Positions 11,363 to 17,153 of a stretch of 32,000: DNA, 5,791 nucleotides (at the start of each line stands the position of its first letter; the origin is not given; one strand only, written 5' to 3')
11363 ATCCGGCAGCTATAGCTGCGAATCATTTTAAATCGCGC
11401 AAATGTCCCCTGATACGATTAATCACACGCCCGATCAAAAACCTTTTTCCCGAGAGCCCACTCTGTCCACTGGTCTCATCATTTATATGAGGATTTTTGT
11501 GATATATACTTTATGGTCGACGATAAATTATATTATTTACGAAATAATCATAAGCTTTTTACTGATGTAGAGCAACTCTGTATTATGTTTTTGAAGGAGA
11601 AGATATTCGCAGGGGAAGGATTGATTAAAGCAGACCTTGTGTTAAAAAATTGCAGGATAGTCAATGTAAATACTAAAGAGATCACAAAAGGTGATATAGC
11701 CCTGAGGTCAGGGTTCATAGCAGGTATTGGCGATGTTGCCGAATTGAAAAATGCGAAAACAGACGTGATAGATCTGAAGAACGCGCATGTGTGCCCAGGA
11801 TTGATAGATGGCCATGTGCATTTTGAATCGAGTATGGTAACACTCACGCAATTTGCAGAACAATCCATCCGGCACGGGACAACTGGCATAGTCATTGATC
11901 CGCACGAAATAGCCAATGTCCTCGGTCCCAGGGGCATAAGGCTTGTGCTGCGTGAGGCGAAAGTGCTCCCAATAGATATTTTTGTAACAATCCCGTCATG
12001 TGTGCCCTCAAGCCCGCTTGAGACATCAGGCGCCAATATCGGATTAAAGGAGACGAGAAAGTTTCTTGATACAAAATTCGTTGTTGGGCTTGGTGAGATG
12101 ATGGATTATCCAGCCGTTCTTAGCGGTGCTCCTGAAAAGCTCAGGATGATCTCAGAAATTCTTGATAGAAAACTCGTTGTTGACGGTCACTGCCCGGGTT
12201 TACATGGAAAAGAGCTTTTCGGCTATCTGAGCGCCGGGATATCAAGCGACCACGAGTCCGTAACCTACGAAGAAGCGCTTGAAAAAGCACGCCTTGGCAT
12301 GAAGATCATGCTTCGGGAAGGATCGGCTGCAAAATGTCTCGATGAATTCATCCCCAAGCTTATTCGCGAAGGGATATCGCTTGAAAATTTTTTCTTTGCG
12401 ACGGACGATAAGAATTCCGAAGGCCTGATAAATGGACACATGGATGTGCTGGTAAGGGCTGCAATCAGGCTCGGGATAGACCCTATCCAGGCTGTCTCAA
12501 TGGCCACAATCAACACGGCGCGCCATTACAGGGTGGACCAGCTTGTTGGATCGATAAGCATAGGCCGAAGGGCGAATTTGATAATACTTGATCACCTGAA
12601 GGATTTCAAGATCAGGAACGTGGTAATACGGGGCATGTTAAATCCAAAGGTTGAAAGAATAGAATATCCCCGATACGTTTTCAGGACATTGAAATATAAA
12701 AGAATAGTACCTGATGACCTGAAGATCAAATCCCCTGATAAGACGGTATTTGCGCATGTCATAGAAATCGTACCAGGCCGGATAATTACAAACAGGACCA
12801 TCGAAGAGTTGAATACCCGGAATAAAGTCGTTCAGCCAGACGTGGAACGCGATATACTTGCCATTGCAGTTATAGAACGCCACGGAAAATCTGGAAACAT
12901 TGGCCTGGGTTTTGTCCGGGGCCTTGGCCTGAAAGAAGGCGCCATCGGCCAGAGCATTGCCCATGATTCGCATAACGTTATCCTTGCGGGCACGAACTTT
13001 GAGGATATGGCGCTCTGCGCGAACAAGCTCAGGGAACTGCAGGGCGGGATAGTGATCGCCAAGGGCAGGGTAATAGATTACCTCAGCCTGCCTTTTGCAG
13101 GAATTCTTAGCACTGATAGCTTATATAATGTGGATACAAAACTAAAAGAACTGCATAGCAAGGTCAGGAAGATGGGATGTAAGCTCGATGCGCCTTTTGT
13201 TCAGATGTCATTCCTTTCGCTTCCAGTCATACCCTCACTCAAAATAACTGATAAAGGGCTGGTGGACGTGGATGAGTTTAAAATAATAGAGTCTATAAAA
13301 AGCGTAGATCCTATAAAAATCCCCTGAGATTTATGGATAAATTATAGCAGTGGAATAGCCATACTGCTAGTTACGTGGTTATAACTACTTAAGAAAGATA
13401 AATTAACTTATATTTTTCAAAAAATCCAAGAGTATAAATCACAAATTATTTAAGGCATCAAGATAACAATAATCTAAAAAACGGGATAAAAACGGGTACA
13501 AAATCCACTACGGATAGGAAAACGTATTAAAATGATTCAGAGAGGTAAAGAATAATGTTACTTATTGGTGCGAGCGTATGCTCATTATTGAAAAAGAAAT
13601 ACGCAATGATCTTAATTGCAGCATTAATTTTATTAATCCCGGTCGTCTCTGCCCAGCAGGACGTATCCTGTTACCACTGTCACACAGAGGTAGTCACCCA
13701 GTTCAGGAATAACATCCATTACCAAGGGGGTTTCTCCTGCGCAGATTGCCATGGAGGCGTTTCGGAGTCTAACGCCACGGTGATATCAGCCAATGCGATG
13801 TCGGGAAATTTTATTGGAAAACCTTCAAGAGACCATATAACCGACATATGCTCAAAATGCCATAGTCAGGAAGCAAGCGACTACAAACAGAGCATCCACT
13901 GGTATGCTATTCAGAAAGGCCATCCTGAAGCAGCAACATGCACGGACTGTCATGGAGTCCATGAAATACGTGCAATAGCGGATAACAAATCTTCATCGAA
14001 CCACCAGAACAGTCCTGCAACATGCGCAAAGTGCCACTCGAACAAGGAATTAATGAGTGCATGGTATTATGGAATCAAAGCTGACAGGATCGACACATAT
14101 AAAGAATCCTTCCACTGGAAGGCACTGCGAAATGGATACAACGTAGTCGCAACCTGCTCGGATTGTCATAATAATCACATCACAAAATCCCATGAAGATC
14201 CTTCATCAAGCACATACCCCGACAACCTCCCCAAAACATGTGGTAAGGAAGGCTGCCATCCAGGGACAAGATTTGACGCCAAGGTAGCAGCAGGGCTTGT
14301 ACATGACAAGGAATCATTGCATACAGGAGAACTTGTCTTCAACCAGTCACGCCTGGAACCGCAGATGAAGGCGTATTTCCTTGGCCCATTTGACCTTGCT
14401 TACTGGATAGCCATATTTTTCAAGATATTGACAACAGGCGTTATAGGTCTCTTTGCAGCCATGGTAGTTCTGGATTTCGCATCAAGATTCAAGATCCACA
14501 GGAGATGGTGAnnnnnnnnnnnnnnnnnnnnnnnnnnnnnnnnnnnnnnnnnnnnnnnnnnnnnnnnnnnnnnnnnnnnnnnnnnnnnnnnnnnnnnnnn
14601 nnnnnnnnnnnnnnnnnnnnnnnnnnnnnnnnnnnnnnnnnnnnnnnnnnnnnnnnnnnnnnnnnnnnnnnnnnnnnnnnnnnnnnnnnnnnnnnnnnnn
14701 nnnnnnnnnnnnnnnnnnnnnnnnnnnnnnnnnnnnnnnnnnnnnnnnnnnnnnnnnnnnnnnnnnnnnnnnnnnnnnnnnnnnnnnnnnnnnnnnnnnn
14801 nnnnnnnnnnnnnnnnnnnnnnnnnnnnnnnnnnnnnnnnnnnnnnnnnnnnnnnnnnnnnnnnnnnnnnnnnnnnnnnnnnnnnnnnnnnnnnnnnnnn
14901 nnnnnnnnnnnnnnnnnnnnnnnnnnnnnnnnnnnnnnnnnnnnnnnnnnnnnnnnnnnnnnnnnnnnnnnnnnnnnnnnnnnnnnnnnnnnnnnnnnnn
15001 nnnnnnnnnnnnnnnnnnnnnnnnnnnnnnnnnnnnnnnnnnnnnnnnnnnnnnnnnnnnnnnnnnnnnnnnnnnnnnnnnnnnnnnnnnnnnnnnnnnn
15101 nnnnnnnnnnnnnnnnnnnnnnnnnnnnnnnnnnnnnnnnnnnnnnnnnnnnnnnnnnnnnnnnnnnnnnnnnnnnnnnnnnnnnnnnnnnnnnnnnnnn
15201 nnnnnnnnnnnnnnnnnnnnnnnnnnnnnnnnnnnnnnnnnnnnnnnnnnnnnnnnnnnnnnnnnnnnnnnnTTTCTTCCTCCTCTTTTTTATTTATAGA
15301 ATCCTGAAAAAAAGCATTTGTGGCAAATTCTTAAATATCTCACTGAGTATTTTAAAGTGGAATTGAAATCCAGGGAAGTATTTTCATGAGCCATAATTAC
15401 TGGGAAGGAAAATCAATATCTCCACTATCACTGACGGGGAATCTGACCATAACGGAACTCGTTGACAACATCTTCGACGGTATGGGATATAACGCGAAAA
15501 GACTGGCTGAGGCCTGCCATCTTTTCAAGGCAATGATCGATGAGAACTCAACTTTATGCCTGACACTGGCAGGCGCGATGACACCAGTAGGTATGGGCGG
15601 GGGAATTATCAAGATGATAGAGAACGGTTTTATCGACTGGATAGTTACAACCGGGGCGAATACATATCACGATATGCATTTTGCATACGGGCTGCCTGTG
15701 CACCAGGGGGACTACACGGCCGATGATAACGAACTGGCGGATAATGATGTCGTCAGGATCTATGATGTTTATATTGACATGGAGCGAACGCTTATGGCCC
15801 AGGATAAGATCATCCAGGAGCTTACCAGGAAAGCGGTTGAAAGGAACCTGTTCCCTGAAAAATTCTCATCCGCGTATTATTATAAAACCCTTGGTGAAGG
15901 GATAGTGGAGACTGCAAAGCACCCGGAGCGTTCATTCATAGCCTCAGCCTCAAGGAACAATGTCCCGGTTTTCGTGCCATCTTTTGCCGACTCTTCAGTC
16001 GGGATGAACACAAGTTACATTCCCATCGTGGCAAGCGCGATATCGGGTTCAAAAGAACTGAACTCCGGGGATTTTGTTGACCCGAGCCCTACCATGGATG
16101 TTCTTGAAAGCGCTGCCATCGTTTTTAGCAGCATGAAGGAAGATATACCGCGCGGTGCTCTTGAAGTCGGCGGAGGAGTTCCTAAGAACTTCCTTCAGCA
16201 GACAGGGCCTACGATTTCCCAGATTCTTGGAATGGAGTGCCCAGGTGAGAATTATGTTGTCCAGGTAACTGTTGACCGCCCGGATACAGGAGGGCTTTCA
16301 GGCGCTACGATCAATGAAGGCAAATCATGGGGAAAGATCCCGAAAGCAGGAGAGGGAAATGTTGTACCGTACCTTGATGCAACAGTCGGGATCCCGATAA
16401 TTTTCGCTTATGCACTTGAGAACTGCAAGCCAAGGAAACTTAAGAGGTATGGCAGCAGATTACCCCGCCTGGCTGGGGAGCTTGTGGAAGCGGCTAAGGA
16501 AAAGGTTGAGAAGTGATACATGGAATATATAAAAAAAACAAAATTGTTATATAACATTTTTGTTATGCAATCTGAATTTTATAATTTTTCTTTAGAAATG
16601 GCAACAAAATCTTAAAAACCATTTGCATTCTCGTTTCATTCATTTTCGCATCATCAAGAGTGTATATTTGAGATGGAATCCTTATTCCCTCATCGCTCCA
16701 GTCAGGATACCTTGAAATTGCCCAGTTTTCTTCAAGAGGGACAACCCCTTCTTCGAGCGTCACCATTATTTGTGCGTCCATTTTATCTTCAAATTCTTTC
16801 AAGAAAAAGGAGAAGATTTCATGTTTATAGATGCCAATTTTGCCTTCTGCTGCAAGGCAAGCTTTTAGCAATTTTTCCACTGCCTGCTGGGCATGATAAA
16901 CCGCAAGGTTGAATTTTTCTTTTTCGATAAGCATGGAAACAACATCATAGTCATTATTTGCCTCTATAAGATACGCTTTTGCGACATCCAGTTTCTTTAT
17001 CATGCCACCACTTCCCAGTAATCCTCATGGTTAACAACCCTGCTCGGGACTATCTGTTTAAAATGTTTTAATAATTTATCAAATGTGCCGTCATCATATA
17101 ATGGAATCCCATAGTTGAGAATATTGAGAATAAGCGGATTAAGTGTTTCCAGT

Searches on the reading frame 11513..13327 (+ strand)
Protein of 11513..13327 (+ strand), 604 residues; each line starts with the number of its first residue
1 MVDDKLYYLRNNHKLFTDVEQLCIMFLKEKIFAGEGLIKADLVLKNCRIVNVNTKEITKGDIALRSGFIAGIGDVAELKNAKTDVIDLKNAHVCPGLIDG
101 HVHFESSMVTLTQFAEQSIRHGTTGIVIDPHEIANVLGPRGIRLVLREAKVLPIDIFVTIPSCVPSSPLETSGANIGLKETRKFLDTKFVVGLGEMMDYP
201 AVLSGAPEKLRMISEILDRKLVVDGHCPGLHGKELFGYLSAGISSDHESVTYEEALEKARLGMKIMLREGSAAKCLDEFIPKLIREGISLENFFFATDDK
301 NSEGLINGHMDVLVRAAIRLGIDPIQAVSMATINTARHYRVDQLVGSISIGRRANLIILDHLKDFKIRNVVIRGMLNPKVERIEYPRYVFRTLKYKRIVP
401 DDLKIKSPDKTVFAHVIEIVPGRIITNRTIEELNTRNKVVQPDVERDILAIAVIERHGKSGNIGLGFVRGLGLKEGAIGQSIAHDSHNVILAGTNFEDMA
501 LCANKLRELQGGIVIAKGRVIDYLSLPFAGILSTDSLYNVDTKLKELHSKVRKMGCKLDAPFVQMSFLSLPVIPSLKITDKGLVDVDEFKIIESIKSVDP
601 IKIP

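Call 12: search_protein_families(library=pfam, proteins=[window:11513-13327:+], max_evalue=0.001)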
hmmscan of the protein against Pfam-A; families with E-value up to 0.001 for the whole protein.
window:11513-13327:+ (604 aa): 3 families
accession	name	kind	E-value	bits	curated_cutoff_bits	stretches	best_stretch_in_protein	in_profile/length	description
PF13382.11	Adenine_deam_C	-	5.3e-63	211.9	27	1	424-590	2-169/169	Adenine deaminase C-terminal domain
PF01979.26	Amidohydro_1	-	3.1e-34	119.2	25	1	93-374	2-342/345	Amidohydrolase family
PF07969.17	Amidohydro_3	-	4.1e-09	36.9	29.7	1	84-111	1-28/472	Amidohydrolase family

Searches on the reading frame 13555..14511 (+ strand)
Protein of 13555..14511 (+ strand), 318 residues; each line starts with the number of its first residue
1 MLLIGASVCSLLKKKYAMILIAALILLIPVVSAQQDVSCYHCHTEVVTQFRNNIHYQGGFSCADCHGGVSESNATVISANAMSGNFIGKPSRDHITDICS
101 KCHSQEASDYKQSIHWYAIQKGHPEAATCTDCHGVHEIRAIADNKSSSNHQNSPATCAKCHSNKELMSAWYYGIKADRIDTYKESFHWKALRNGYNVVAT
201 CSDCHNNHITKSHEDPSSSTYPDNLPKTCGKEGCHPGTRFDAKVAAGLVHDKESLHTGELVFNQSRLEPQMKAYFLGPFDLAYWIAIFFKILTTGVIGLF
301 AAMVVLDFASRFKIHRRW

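Call 12: search_protein_families(library=pfam, proteins=[window:13555-14511:+], max_evalue=0.001)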
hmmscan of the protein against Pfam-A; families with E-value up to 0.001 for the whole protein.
window:13555-14511:+ (318 aa): 4 families
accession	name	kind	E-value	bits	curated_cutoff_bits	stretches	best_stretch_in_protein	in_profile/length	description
PF14522.11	Cytochrome_C7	-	1.2e-09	38.2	24.8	0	49-133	2-66/67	Cytochrome c7 and related cytochrome c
PF14537.11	Cytochrom_c3_2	-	3.7e-07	31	25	1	55-162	2-79/79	Cytochrome c3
PF02335.20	Cytochrom_C552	-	8.3e-05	22.2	24.1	1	50-114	235-293/438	Cytochrome c552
PF09699.15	Paired_CXXCH_1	-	0.00055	20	20.6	0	99-134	9-37/41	Doubled CXXCH motif (Paired_CXXCH_1)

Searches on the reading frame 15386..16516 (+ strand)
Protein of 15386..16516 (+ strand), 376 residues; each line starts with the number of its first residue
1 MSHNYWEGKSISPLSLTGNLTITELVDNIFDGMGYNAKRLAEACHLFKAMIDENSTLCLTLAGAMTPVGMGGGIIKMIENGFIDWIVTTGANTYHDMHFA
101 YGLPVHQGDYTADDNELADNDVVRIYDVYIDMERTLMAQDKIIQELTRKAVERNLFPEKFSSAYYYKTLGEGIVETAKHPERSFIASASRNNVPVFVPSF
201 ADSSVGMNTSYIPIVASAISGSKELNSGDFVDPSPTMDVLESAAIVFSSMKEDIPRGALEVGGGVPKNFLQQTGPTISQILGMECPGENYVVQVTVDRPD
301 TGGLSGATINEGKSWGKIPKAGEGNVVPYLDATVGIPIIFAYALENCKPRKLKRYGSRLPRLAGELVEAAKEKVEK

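Call 12: search_protein_families(library=pfam, proteins=[window:15386-16516:+], max_evalue=0.001)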
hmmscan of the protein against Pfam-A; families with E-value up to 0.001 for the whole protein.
window:15386-16516:+ (376 aa): 1 family
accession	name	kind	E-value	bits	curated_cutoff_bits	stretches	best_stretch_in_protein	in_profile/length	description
PF01916.23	DS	-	1.3e-67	228.5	27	1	30-342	6-287/288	Deoxyhypusine synthase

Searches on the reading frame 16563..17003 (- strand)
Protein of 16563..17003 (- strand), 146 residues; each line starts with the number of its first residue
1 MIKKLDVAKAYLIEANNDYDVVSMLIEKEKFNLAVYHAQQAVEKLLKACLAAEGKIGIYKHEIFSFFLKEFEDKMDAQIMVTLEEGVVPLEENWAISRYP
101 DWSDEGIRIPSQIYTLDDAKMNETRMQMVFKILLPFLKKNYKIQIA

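Call 29: search_protein_families(library=pfam, proteins=[window:16563-17003:-], max_evalue=0.001)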
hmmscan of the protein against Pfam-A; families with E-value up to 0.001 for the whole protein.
window:16563-17003:- (146 aa): 1 family
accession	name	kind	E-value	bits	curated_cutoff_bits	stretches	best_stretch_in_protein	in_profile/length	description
PF05168.19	HEPN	-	8.1e-13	49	22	1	9-121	2-102/117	HEPN domain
